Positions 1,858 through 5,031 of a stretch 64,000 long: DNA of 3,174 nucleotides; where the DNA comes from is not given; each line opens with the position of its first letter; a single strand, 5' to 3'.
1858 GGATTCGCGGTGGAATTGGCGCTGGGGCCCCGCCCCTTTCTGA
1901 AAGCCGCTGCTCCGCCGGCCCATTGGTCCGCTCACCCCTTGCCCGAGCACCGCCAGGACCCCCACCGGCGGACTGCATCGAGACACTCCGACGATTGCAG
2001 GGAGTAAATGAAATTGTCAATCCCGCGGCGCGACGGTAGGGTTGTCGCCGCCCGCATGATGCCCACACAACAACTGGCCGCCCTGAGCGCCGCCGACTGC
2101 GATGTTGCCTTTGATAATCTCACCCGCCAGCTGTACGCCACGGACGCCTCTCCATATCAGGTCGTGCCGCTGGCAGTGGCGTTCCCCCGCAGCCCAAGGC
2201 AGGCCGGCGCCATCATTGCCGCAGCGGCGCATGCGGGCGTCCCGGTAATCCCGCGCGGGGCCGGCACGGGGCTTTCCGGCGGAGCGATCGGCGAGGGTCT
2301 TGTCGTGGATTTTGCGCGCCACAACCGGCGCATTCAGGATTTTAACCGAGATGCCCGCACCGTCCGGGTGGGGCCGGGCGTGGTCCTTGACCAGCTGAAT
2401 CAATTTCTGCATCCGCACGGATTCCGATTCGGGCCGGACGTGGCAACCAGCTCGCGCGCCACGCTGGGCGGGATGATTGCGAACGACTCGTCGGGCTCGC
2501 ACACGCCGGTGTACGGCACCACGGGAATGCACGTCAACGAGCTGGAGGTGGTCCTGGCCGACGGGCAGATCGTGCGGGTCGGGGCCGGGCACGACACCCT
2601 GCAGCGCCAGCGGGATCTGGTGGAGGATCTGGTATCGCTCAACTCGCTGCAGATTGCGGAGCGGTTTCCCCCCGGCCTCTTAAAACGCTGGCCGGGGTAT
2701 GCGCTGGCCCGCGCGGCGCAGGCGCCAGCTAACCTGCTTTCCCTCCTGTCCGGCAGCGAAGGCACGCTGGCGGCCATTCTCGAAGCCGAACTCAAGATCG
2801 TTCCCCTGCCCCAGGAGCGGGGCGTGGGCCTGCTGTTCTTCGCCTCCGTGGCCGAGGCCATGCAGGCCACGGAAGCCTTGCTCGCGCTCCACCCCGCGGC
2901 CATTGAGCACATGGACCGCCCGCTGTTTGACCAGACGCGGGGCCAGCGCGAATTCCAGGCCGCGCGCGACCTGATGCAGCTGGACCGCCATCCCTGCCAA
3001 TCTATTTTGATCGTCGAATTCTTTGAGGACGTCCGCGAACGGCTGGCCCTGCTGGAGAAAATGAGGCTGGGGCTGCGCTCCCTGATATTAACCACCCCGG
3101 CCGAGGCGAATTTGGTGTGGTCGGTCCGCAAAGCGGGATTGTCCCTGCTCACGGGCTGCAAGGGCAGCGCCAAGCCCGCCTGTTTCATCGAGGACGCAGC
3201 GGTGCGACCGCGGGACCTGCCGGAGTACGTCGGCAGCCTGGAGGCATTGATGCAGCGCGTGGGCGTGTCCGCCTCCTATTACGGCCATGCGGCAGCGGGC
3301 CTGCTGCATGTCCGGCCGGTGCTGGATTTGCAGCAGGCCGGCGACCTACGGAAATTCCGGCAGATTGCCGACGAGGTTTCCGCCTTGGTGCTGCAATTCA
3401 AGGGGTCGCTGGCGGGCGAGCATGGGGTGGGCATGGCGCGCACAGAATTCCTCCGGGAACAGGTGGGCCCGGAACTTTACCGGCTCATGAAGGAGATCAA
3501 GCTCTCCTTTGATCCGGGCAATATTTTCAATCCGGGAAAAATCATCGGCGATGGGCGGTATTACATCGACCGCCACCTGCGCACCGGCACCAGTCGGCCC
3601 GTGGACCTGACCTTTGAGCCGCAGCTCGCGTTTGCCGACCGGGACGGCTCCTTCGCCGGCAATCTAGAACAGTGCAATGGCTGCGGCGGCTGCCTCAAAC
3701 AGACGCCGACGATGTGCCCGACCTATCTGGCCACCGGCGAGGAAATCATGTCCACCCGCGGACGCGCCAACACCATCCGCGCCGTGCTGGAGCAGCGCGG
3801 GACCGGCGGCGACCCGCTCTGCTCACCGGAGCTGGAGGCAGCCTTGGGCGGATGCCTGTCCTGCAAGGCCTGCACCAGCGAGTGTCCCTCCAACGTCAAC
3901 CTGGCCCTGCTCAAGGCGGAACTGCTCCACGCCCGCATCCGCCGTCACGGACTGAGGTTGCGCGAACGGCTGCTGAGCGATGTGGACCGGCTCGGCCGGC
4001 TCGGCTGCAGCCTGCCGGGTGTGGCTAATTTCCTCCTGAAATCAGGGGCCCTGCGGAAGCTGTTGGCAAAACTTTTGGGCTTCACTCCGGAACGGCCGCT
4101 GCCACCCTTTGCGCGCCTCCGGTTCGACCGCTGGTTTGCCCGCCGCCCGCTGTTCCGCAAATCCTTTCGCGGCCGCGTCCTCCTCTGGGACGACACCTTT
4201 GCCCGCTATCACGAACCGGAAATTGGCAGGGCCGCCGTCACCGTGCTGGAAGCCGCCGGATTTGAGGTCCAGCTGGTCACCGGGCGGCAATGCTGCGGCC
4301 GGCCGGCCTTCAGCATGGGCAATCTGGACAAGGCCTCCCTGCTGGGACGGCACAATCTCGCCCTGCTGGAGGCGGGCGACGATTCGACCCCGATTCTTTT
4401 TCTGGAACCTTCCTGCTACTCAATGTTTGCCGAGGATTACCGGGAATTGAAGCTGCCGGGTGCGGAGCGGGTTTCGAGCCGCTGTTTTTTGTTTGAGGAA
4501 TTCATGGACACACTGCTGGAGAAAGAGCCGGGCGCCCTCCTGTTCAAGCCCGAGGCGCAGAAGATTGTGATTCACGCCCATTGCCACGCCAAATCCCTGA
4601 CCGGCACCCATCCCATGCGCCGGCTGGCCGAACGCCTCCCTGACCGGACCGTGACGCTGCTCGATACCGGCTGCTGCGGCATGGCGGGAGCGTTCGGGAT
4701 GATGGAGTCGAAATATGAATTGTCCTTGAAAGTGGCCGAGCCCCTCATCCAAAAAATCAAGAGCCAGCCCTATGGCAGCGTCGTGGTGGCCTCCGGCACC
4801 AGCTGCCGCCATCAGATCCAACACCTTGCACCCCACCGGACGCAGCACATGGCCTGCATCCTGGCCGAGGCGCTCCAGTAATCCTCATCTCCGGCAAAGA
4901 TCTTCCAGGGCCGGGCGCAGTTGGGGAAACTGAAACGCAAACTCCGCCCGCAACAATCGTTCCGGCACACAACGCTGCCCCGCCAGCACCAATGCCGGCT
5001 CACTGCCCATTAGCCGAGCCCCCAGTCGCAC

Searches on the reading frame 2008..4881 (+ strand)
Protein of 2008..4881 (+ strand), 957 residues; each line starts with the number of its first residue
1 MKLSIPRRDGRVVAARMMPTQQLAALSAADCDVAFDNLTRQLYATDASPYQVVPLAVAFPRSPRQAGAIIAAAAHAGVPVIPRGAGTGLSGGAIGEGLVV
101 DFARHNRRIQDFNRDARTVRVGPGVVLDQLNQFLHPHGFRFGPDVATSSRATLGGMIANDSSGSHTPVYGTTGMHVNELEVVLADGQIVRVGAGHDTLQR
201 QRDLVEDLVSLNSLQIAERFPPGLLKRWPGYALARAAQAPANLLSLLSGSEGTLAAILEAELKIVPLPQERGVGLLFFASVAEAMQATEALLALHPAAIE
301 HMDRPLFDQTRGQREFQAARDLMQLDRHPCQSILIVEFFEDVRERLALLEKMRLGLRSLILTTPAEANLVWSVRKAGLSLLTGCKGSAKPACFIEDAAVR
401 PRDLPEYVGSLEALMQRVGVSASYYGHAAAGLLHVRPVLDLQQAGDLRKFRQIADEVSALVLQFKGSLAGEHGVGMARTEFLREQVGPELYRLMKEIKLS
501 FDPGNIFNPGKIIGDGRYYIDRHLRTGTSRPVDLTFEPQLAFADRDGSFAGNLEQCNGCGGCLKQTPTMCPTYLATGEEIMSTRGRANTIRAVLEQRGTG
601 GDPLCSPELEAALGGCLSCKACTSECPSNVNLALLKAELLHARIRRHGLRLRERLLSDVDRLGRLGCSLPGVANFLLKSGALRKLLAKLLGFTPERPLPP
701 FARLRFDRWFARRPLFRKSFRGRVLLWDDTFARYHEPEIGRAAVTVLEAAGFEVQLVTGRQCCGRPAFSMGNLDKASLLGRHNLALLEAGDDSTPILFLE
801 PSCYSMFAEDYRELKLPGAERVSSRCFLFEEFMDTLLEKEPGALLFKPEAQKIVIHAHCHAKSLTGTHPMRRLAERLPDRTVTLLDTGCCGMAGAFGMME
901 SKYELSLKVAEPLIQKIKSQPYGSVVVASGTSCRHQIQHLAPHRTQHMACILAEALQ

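Call 34: find_encoding_contigs(protein=window:2008-4881:+, flank=10000, max_places=10)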
Protein window:2008-4881:+ (957 aa): 19 contigs read that carry it; 9 places shown.
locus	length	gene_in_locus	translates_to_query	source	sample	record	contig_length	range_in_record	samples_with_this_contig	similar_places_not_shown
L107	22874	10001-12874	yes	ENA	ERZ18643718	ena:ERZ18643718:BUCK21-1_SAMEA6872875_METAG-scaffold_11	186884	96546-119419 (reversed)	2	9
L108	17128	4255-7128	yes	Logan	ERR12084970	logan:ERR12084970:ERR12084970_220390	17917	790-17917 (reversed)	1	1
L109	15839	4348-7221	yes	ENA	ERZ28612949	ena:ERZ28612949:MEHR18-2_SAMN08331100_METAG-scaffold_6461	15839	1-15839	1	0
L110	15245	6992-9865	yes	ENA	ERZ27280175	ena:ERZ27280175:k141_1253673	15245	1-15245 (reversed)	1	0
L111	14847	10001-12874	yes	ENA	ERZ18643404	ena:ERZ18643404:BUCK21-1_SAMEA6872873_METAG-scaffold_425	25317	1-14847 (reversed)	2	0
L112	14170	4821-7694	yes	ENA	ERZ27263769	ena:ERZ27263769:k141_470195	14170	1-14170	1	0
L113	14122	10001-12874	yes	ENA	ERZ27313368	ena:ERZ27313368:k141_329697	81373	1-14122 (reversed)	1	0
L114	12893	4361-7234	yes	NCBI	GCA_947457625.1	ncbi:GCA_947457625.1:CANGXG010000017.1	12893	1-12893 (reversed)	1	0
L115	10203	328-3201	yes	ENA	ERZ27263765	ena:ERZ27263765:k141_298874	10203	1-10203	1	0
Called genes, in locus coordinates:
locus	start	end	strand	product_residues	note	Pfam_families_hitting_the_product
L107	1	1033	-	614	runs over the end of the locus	PF11104:PilM_2, PF14450:FtsA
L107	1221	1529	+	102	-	PF00708:Acylphosphatase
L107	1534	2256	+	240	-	PF00149:Metallophos, PF12850:Metallophos_2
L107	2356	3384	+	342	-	PF01075:Glyco_transf_9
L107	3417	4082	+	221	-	PF06439:3keto-disac_hyd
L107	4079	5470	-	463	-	PF01743:PolyA_pol, PF12627:PolyA_pol_RNAbd, PF01966:HD, PF13735:tRNA_NucTran2_2 (faint)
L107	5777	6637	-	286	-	PF01261:AP_endonuc_2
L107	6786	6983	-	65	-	PF01165:Ribosomal_S21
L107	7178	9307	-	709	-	PF01138:RNase_PH, PF03725:RNase_PH_C, PF03726:PNPase, PF01138:RNase_PH, PF00013:KH_1, PF00575:S1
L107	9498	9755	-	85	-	PF00312:Ribosomal_S15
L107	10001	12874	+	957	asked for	PF01565:FAD_binding_4, PF02913:FAD-oxidase_C, PF13183:Fer4_8, PF13237:Fer4_10 (faint), PF13534:Fer4_17 (weak), PF02754:CCG (weak)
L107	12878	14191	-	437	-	PF03745:DUF309, PF01370:Epimerase, PF16363:GDP_Man_Dehyd (faint), PF08338:DUF1731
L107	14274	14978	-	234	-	PF14014:DUF4230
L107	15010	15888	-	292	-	PF05681:Fumerase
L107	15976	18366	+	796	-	PF09586:YfhO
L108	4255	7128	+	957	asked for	PF01565:FAD_binding_4, PF02913:FAD-oxidase_C, PF13183:Fer4_8, PF13237:Fer4_10 (faint), PF13534:Fer4_17 (weak), PF02754:CCG (weak)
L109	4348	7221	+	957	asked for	PF01565:FAD_binding_4, PF02913:FAD-oxidase_C, PF13183:Fer4_8, PF13237:Fer4_10 (faint), PF13534:Fer4_17 (weak), PF02754:CCG (weak)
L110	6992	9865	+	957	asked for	PF01565:FAD_binding_4, PF02913:FAD-oxidase_C, PF13183:Fer4_8, PF13237:Fer4_10 (faint), PF13534:Fer4_17 (weak), PF02754:CCG (weak)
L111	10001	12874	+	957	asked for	PF01565:FAD_binding_4, PF02913:FAD-oxidase_C, PF13183:Fer4_8, PF13237:Fer4_10 (faint), PF13534:Fer4_17 (weak), PF02754:CCG (weak)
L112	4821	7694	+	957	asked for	PF01565:FAD_binding_4, PF02913:FAD-oxidase_C, PF13183:Fer4_8, PF13237:Fer4_10 (faint), PF13534:Fer4_17 (weak), PF02754:CCG (weak)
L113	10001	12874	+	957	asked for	PF01565:FAD_binding_4, PF02913:FAD-oxidase_C, PF13183:Fer4_8, PF13237:Fer4_10 (faint), PF13534:Fer4_17 (weak), PF02754:CCG (weak)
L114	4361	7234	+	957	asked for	PF01565:FAD_binding_4, PF02913:FAD-oxidase_C, PF13183:Fer4_8, PF13237:Fer4_10 (faint), PF13534:Fer4_17 (weak), PF02754:CCG (weak)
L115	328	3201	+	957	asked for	PF01565:FAD_binding_4, PF02913:FAD-oxidase_C, PF13183:Fer4_8, PF13237:Fer4_10 (faint), PF13534:Fer4_17 (weak), PF02754:CCG (weak)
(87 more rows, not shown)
